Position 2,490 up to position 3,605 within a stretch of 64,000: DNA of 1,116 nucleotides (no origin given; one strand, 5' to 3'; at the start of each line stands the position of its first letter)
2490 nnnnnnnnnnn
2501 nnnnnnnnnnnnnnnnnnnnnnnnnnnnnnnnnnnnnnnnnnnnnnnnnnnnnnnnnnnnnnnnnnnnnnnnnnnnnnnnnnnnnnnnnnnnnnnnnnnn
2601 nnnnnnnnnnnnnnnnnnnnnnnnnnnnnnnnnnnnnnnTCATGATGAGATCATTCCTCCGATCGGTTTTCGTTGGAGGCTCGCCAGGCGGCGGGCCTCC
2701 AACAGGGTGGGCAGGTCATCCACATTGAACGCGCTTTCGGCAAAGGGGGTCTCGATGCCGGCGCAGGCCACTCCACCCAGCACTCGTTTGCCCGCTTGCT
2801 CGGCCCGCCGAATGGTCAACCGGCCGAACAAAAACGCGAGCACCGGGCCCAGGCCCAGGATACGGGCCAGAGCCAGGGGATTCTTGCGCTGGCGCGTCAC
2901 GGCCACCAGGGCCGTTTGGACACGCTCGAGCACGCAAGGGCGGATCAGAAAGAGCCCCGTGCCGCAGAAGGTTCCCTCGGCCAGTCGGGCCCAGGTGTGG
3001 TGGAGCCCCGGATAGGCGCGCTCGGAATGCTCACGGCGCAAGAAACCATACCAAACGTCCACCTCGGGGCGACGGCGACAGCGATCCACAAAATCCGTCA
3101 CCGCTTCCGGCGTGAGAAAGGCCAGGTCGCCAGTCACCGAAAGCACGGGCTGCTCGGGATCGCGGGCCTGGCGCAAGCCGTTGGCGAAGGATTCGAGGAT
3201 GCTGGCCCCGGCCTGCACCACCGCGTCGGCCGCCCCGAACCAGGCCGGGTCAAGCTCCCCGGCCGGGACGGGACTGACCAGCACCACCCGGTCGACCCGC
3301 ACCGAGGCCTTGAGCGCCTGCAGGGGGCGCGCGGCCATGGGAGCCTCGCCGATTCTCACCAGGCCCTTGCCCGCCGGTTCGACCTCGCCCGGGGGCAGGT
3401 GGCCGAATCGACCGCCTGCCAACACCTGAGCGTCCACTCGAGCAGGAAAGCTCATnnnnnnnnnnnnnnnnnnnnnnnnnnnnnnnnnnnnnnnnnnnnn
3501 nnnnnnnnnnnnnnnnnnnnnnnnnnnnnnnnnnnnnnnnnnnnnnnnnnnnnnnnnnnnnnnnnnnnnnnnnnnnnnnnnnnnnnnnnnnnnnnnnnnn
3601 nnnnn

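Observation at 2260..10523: Eight-gene tightly coupled minus-strand operon led by a pseudokinase-propeller protein and ending in ispE, a nucleotidyltransferase and ridA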

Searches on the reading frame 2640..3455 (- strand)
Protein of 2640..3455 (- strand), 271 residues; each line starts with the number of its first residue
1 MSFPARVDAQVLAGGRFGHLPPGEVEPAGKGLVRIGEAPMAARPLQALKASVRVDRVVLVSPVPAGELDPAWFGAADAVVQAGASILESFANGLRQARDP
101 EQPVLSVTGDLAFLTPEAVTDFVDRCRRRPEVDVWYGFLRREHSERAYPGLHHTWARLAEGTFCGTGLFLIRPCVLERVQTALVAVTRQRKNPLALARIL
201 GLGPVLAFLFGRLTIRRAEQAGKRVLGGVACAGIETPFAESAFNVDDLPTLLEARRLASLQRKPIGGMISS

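Call 4: search_protein_families(library=pfam, proteins=[window:2640-3455:-], max_evalue=0.01)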
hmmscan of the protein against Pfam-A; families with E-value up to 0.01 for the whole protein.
window:2640-3455:- (271 aa): 1 family
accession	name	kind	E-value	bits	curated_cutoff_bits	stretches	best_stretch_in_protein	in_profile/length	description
PF12804.13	NTP_transf_3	-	6.1e-09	36.7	27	1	11-135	3-119/160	MobA-like NTP transferase domain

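Call 5: search_protein_families(library=ncbifam, proteins=[window:2640-3455:-], max_evalue=0.01)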
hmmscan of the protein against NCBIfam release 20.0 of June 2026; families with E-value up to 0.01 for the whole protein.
window:2640-3455:- (271 aa): 1 family
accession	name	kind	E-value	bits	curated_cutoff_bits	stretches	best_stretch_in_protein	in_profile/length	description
TIGR00453.1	ispD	equivalog_domain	0.0062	16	181.3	1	29-127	18-118/219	2-C-methyl-D-erythritol 4-phosphate cytidylyltransferase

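Call 15: search_solved_structures(query=window:2640-3455:-, max_evalue=1)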
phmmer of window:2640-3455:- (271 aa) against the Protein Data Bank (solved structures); distinct sequences matched with E-value up to 1: 8.
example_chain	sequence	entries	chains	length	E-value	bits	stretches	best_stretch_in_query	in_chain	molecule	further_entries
2dpw_A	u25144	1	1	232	3.8e-21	78.9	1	64-247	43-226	Hypothetical protein TTHA0179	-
2xwl_A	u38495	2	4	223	0.00063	22.4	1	30-119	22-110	2-C-METHYL-D-ERYTHRITOL 4-PHOSPHATE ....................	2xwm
6sar_A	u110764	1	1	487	0.27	13.8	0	26-114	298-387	Beta-barrel assembly-enhancing protease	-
9emm_A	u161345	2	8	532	0.71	12.4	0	86-145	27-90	Glucose-6-phosphate 1-dehydrogenase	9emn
6ait_A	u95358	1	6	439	0.74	12.4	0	26-114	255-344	Beta-barrel assembly-enhancing protease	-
28jl_F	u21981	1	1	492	0.88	12.1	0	26-114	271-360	Beta-barrel assembly-enhancing protease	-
28jr_F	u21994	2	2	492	0.92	12.1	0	26-114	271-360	Beta-barrel assembly-enhancing protease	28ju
28jq_F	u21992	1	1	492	0.93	12.1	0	26-114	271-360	Beta-barrel assembly-enhancing protease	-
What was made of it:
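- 2640..3455 (-): TTHA0179-family, cytidylyltransferase-like nucleotidyltransferase, 271 aa; invariant partner of IspE (module 1). PDB 2DPW at E = 3.8e-21 (call 15).
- The second-best PDB sequence hit is IspD (2xwl, E = 6e-4; call 15).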

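Call 17: find_homologous_proteins(query=window:2640-3455:-, max_evalue=0.001)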
Query window:2640-3455:- (271 aa): 219 proteins with E <= 0.001 among 8000 candidates; the best 120 are listed.
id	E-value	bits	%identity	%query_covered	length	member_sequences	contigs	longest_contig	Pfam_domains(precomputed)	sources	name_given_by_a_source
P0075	1.9e-162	557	95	100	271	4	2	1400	PF12804.14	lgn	-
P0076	2.9e-153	527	89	100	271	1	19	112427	PF12804.14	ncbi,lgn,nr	ncbi:hypothetical protein DYH09_18755 [bacterium CPR1]|nr:hypothetical protein [bacterium CPR1]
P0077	5.8e-117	408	76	97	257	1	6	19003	PF12804.14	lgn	-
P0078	1.0e-112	394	74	93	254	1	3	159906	PF12804.14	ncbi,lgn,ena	-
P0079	7.3e-110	385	72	95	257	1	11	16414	PF12804.14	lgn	-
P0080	1.1e-107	378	69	95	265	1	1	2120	PF12804.14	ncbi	ncbi:MAG: NTP transferase domain-containing protein [Candidatus Eremiobacterota bacterium]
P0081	1.8e-88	314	58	94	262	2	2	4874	PF12804.14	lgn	-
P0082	1.1e-87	312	61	96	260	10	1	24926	PF12804.14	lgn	-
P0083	7.0e-86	306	59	96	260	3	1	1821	PF12804.14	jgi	-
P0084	1.6e-85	305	58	94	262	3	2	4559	PF01128.26,PF12804.14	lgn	-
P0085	2.9e-85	304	56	94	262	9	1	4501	PF12804.14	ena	-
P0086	5.2e-85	303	55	98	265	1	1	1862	PF12804.14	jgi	jgi:molybdopterin-guanine dinucleotide biosynthesis protein A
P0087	6.3e-85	303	57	94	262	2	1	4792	PF12804.14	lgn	-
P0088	1.7e-84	301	56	94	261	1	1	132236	PF12804.14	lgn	-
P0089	5.1e-84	300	57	94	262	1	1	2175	PF12804.14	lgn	-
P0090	1.0e-83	299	56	94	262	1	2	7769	PF01128.26,PF12804.14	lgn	-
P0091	1.1e-83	299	58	96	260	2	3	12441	PF12804.14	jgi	-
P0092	2.0e-83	298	56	94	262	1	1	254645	PF12804.14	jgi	jgi:GTP:adenosylcobinamide-phosphate guanylyltransferase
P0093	1.2e-82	295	56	94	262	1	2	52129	PF12804.14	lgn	-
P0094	1.7e-82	295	57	94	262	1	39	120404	PF12804.14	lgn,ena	-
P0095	2.8e-82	294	55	94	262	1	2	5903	PF12804.14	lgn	-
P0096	4.5e-82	294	56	94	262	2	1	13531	PF01128.26,PF12804.14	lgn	-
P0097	8.6e-82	293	55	94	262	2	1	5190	PF12804.14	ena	-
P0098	1.5e-81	292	55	94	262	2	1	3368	PF12804.14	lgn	-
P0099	6.1e-81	290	55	94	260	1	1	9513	PF12804.14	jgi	jgi:molybdopterin-guanine dinucleotide biosynthesis protein A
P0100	3.3e-80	287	54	94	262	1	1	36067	PF12804.14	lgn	-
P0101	3.5e-80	287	57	96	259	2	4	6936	PF12804.14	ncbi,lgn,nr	ncbi:MAG TPA: nucleotidyltransferase family protein [Candidatus Nitrosotenuis sp.]|nr:nucleotidyltra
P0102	1.5e-79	285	54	94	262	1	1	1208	PF12804.14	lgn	-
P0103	2.0e-79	285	57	94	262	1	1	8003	PF12804.14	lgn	-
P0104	2.3e-79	285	55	94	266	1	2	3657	PF01128.26,PF12804.14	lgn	-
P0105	2.9e-79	284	54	94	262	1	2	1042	PF12804.14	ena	-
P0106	8.4e-79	283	56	94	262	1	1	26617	PF12804.14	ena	-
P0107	8.4e-78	279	54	96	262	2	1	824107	PF01128.26,PF12804.14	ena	-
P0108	9.5e-76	273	54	94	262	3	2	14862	PF12804.14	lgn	-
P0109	2.3e-75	272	56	91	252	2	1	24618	PF12804.14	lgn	-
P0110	6.3e-74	267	51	94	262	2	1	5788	PF12804.14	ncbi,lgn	-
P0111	1.3e-73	266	53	94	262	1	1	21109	PF12804.14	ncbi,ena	-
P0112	4.9e-72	261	53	94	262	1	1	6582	PF12804.14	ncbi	-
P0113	1.1e-63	233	48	93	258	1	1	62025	PF12804.14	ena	-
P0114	2.3e-62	229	48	93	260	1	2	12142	PF12804.14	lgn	-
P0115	1.5e-61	226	46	97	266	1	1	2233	PF12804.14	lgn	-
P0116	2.7e-61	225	48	93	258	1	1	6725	PF12804.14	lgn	-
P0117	3.6e-60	222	47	94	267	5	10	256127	PF12804.14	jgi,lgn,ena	jgi:molybdopterin-guanine dinucleotide biosynthesis protein A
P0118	1.1e-40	158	40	95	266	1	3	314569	PF12804.14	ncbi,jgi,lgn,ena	jgi:GTP:adenosylcobinamide-phosphate guanylyltransferase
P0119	2.0e-38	150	38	93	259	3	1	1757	PF12804.14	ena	-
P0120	3.9e-38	149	41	92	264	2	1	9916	PF01128.26,PF12804.14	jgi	jgi:molybdopterin-guanine dinucleotide biosynthesis protein A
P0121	6.4e-38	149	43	88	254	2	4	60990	PF01128.26,PF12804.14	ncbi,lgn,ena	-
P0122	1.4e-37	148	38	94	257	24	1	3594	PF01128.26,PF12804.14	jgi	jgi:molybdopterin-guanine dinucleotide biosynthesis protein A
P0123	5.4e-37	146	38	91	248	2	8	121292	PF01128.26,PF12804.14,PF02348.26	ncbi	ncbi:MAG: NTP transferase domain-containing protein [Vulcanimicrobiaceae bacterium]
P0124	6.1e-37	146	37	93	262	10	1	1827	PF01128.26,PF12804.14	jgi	jgi:molybdopterin-guanine dinucleotide biosynthesis protein A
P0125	6.9e-37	145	39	92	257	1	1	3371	PF01128.26,PF12804.14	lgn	-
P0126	7.3e-37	145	39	92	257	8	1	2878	PF01128.26,PF12804.14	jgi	jgi:GTP:adenosylcobinamide-phosphate guanylyltransferase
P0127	7.4e-37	145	40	93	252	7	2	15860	PF01128.26,PF12804.14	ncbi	-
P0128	1.7e-36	144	38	89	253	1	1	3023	PF01128.26,PF12804.14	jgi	jgi:GTP:adenosylcobinamide-phosphate guanylyltransferase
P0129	7.7e-36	142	37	93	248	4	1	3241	PF01128.26,PF12804.14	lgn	-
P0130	9.3e-36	142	39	92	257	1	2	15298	PF01128.26,PF12804.14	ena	-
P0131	1.1e-35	141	41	89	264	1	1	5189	PF01128.26,PF12804.14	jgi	jgi:GTP:adenosylcobinamide-phosphate guanylyltransferase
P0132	2.1e-35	141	38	95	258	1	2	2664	PF01128.26,PF12804.14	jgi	jgi:GTP:adenosylcobinamide-phosphate guanylyltransferase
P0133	2.8e-35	140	38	94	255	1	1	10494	PF12804.14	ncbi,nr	ncbi:MAG: nucleotidyltransferase family protein [Candidatus Eremiobacteraeota bacterium]|nr:nucleoti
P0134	3.2e-35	140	37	93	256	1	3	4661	PF01128.26,PF12804.14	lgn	-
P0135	3.4e-35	140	37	95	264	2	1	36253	PF01128.26,PF12804.14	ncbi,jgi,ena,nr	ncbi:MAG TPA: NTP transferase domain-containing protein [Alphaproteobacteria bacterium]|nr:NTP trans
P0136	3.7e-35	140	40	88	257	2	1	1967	PF01128.26,PF12804.14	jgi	jgi:molybdopterin-guanine dinucleotide biosynthesis protein A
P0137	3.9e-35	140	39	88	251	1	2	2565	PF01128.26,PF12804.14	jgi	jgi:GTP:adenosylcobinamide-phosphate guanylyltransferase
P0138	5.1e-35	139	39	87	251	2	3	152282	PF12804.14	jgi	jgi:molybdopterin-guanine dinucleotide biosynthesis protein A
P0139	1.1e-34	138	36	94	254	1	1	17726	PF01128.26,PF12804.14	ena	-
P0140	2.2e-34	137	37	93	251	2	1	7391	PF01128.26,PF12804.14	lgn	-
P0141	3.0e-34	137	36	93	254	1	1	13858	PF12804.14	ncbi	-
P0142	3.6e-34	136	36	95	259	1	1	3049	PF01128.26,PF12804.14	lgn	-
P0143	4.6e-34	136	39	89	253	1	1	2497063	PF01128.26,PF12804.14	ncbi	-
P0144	5.2e-34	136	36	93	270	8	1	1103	PF01128.26,PF12804.14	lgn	-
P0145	5.2e-34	136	36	95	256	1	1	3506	PF01128.26,PF12804.14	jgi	-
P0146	7.0e-34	136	40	93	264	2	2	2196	PF01128.26,PF12804.14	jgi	-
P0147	7.5e-34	135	37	93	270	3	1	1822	PF01128.26,PF12804.14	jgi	jgi:GTP:adenosylcobinamide-phosphate guanylyltransferase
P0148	1.2e-33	135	38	89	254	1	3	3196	PF12804.14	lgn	-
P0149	1.2e-33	135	39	89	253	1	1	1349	PF01128.26,PF12804.14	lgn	-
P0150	1.3e-33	135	38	93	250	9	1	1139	PF12804.14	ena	-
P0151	1.5e-33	134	37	95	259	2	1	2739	PF01128.26,PF12804.14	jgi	jgi:molybdopterin-guanine dinucleotide biosynthesis protein A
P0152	1.8e-33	134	37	93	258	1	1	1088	PF01128.26,PF12804.14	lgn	-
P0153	2.1e-33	134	37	94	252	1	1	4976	PF01128.26,PF12804.14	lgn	-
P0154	2.2e-33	134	39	89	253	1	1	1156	PF01128.26,PF12804.14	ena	-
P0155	2.7e-33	134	38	92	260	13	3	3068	PF12804.14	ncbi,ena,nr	ncbi:MAG TPA: NTP transferase domain-containing protein [Candidatus Acidoferrum sp.]|nr:NTP transfer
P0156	2.7e-33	134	36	93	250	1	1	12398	PF01128.26,PF12804.14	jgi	-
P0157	2.8e-33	134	36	93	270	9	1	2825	PF12804.14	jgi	jgi:GTP:adenosylcobinamide-phosphate guanylyltransferase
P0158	4.2e-33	133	40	89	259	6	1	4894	PF12804.14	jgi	jgi:molybdopterin-guanine dinucleotide biosynthesis protein A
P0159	4.3e-33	133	39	92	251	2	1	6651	PF12804.14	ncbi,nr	ncbi:MAG TPA: NTP transferase domain-containing protein [Candidatus Elarobacter sp.]|nr:NTP transfer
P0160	6.0e-33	132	38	87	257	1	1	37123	PF01128.26,PF12804.14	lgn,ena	-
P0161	6.2e-33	132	38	93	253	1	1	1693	PF01128.26,PF12804.14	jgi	jgi:GTP:adenosylcobinamide-phosphate guanylyltransferase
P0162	7.8e-33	132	38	93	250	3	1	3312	PF01128.26,PF12804.14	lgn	-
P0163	8.4e-33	132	38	94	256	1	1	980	PF12804.14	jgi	-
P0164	1.1e-32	132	36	93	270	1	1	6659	PF12804.14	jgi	jgi:GTP:adenosylcobinamide-phosphate guanylyltransferase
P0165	1.5e-32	131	37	93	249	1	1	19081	PF12804.14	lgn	-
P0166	1.6e-32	131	38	93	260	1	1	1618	PF12804.14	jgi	jgi:GTP:adenosylcobinamide-phosphate guanylyltransferase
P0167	1.6e-32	131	39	89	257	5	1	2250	PF01128.26,PF12804.14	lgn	-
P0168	1.9e-32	131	39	93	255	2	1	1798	PF12804.14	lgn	-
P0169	2.2e-32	131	39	88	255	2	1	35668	PF01128.26,PF12804.14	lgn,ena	-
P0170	2.4e-32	130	35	93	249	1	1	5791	PF01128.26,PF12804.14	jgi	jgi:molybdopterin-guanine dinucleotide biosynthesis protein A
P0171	2.4e-32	130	38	89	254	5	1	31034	PF12804.14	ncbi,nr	ncbi:MAG: nucleotidyltransferase family protein [Candidatus Eremiobacteraeota bacterium]|nr:nucleoti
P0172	2.5e-32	130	40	88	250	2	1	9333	PF01128.26,PF12804.14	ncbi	-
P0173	2.7e-32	130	37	92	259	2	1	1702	PF12804.14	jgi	jgi:molybdopterin-guanine dinucleotide biosynthesis protein A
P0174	2.7e-32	130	38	96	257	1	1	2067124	PF01128.26,PF12804.14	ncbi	-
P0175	3.1e-32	130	38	94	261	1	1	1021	PF01128.26,PF12804.14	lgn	-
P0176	5.4e-32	129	36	93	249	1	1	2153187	PF12804.14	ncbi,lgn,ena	-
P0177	5.5e-32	129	37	93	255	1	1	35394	PF01128.26,PF12804.14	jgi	jgi:molybdopterin-guanine dinucleotide biosynthesis protein A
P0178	6.1e-32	129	39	93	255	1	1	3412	PF12804.14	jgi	jgi:molybdopterin-guanine dinucleotide biosynthesis protein A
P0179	6.2e-32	129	35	93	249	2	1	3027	PF01128.26,PF12804.14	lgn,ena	-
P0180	6.6e-32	129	38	94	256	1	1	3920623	PF01128.26,PF12804.14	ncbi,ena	-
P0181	7.0e-32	129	40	89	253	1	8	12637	PF12804.14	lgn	-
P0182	7.2e-32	129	40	93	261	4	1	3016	PF01128.26,PF12804.14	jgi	jgi:molybdopterin-guanine dinucleotide biosynthesis protein A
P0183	8.8e-32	129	38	93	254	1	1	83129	PF12804.14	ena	-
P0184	9.7e-32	128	37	89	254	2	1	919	PF12804.14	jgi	jgi:molybdopterin-guanine dinucleotide biosynthesis protein A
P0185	1.0e-31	128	39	93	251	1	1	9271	PF12804.14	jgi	jgi:GTP:adenosylcobinamide-phosphate guanylyltransferase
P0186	1.1e-31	128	38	93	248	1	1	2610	PF12804.14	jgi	jgi:GTP:adenosylcobinamide-phosphate guanylyltransferase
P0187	1.1e-31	128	38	89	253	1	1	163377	PF12804.14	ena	-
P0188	1.1e-31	128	38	88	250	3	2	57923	PF12804.14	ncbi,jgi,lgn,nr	ncbi:MAG TPA: nucleotidyltransferase family protein [Magnetospirillaceae bacterium]|nr:nucleotidyltr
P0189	1.2e-31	128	40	89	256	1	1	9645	PF01128.26,PF12804.14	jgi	jgi:molybdopterin-guanine dinucleotide biosynthesis protein A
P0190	1.3e-31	128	38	89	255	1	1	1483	PF01128.26,PF12804.14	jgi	jgi:GTP:adenosylcobinamide-phosphate guanylyltransferase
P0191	1.6e-31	128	40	88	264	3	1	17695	PF01128.26,PF12804.14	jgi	jgi:molybdopterin-guanine dinucleotide biosynthesis protein A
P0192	1.9e-31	128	39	89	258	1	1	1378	PF12804.14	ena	-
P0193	2.0e-31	127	37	93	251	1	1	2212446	PF12804.14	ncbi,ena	-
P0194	2.3e-31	127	37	93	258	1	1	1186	PF12804.14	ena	-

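Call 18: find_encoding_contigs(protein=P0143, flank=9000, max_places=1)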
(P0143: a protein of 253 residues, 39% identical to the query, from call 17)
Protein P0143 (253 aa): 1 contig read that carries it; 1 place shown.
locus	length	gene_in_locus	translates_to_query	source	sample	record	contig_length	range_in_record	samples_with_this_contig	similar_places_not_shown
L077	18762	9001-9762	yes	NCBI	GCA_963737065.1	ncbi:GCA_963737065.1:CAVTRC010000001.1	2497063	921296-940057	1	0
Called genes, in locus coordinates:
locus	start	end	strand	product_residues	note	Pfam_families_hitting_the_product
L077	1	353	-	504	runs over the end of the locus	PF01276:OKR_DC_1, PF00155:Aminotran_1_2, PF00266:Aminotran_5 (weak), PF01041:DegT_DnrJ_EryC1 (weak), PF01212:Beta_elim_lyase (weak), PF03711:OKR_DC_1_C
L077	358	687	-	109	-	PF06968:BATS (faint)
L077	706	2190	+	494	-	PF01494:FAD_binding_3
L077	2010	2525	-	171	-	-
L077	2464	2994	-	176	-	PF01844:HNH, PF13395:HNH_4 (weak), PF14279:HNH_5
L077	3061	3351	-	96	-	-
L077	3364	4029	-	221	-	PF01174:SNO, PF03575:Peptidase_S51 (weak), PF07685:GATase_3 (weak)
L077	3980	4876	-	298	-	PF01680:SOR_SNZ, PF05690:ThiG (weak)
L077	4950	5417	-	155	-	-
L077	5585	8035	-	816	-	PF22422:MGH1-like_GH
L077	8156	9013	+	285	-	PF00288:GHMP_kinases_N, PF08544:GHMP_kinases_C (weak)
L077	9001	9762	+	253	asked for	PF01128:IspD, PF12804:NTP_transf_3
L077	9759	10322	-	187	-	PF02441:Flavoprotein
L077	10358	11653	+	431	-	PF12705:PDDEXK_1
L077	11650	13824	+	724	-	PF00580:UvrD-helicase (faint), PF13361:UvrD_C (weak)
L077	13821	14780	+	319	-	PF13527:Acetyltransf_9, PF13508:Acetyltransf_7 (weak)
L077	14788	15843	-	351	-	PF00817:IMS, PF11798:IMS_HHH (weak), PF11799:IMS_C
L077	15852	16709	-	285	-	PF01261:AP_endonuc_2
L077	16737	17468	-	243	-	PF03141:Methyltransf_29 (weak), PF13489:Methyltransf_23, PF01209:Ubie_methyltran, PF13847:Methyltransf_31, PF08241:Methyltransf_11, PF08242:Methyltransf_12, PF13649:Methyltransf_25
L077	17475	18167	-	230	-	PF04079:SMC_ScpB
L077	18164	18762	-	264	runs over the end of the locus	PF02616:SMC_ScpA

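Call 19: find_encoding_contigs(protein=P0180, flank=9000, max_places=1)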
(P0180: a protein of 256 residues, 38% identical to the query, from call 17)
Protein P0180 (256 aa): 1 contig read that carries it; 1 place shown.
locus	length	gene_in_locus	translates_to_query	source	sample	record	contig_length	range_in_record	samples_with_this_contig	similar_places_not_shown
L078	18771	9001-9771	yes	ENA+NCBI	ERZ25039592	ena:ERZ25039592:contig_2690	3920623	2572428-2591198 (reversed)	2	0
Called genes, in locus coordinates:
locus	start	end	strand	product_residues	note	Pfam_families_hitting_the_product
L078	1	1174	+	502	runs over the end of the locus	PF00070:Pyr_redox (faint), PF01266:DAO (weak), PF01494:FAD_binding_3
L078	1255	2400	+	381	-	-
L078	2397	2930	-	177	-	PF01844:HNH, PF13395:HNH_4 (weak), PF14279:HNH_5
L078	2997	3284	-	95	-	-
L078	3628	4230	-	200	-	PF01174:SNO, PF00117:GATase (faint), PF07685:GATase_3 (faint)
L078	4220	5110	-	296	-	PF01680:SOR_SNZ, PF05690:ThiG (weak)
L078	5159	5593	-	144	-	-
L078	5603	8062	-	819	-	PF06202:GDE_C (weak), PF22422:MGH1-like_GH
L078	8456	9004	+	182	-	PF08544:GHMP_kinases_C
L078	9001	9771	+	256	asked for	PF01128:IspD, PF12804:NTP_transf_3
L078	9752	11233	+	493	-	PF00501:AMP-binding, PF13193:AMP-binding_C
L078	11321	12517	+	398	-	PF01436:NHL (faint), PF06739:SBBP (faint)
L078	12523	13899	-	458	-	PF05227:CHASE3, PF02518:HATPase_c, PF13581:HATPase_c_2 (weak)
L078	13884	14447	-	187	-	PF02441:Flavoprotein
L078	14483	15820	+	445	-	PF12705:PDDEXK_1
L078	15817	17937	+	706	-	PF00580:UvrD-helicase (faint), PF13361:UvrD_C (weak)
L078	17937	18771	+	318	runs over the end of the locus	PF13527:Acetyltransf_9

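Call 20: find_encoding_contigs(protein=P0117, flank=9000, max_places=1)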
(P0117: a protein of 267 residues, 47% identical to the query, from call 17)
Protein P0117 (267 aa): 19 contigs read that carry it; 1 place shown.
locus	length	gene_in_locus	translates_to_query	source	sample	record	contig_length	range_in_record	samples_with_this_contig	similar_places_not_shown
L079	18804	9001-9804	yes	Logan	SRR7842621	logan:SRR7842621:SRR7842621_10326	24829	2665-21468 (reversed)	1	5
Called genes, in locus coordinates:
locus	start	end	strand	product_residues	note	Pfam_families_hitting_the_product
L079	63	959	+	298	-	PF01063:Aminotran_4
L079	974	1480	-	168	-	-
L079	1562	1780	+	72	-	-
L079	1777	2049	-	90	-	PF09876:DUF2103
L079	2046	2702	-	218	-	PF06175:MiaE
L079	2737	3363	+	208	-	-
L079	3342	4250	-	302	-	PF24894:Hexapep_GlmU (faint), PF25087:GMPPB_C (faint), PF14602:Hexapep_2 (faint), PF25084:LbH_EIF2B, PF00132:Hexapep (weak), PF25084:LbH_EIF2B (weak)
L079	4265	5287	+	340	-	PF00005:ABC_tran, PF13304:AAA_21 (faint), PF08352:oligo_HPY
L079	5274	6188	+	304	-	PF02463:SMC_N (weak), PF00005:ABC_tran, PF13401:AAA_22 (faint), PF08352:oligo_HPY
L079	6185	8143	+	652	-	PF12969:DUF3857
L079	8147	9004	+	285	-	PF00288:GHMP_kinases_N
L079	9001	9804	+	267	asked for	PF12804:NTP_transf_3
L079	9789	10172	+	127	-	PF01042:Ribonuc_L-PSP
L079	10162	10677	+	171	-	-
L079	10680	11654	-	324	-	-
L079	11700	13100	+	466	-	PF02128:Peptidase_M36 (weak)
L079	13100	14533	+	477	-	PF00474:SSF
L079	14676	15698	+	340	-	-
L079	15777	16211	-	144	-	-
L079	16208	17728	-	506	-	PF00999:Na_H_Exchanger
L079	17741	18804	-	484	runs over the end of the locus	PF00171:Aldedh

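Call 37: predict_structure(alignment_id=A4)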
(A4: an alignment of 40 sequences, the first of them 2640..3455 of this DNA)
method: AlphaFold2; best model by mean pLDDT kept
length: 271 residues; sequences in the alignment: 40
mean_pLDDT: 95.2   pTM: 0.91
mean pLDDT of the five models: 95.2, 95.0, 94.8, 94.8, 94.7
residues with pLDDT >= 90: 257; 70-90: 4; 50-70: 4; < 50: 6
segments of 3 or more residues with pLDDT < 50: 265-270
pLDDT, mean of each block of 10 residues (from residue 1): 94 95 96 97 98 99 98 98 97 98 98 98 98 98 97 97 98 98 95 93 95 98 97 98 97 96 57 54
secondary structure, 60 per line:
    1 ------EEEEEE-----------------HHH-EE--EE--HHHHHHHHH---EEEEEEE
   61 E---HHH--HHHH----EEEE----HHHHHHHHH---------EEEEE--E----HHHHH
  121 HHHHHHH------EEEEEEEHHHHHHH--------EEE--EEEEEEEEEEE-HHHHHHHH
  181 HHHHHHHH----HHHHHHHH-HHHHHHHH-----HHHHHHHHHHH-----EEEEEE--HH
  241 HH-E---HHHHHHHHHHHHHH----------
elements in order: E7-12 H42-50 E54-61 H70-73 E78-81 H86-94 E104-108 H116-127 E134-140 H141-147 E156-158 E161-171 H173-188 H193-200 H202-209 H215-225 E231-236 H239-242 H248-261
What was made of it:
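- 2640..3455 (-): AF2 model pLDDT 95 (call 37).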
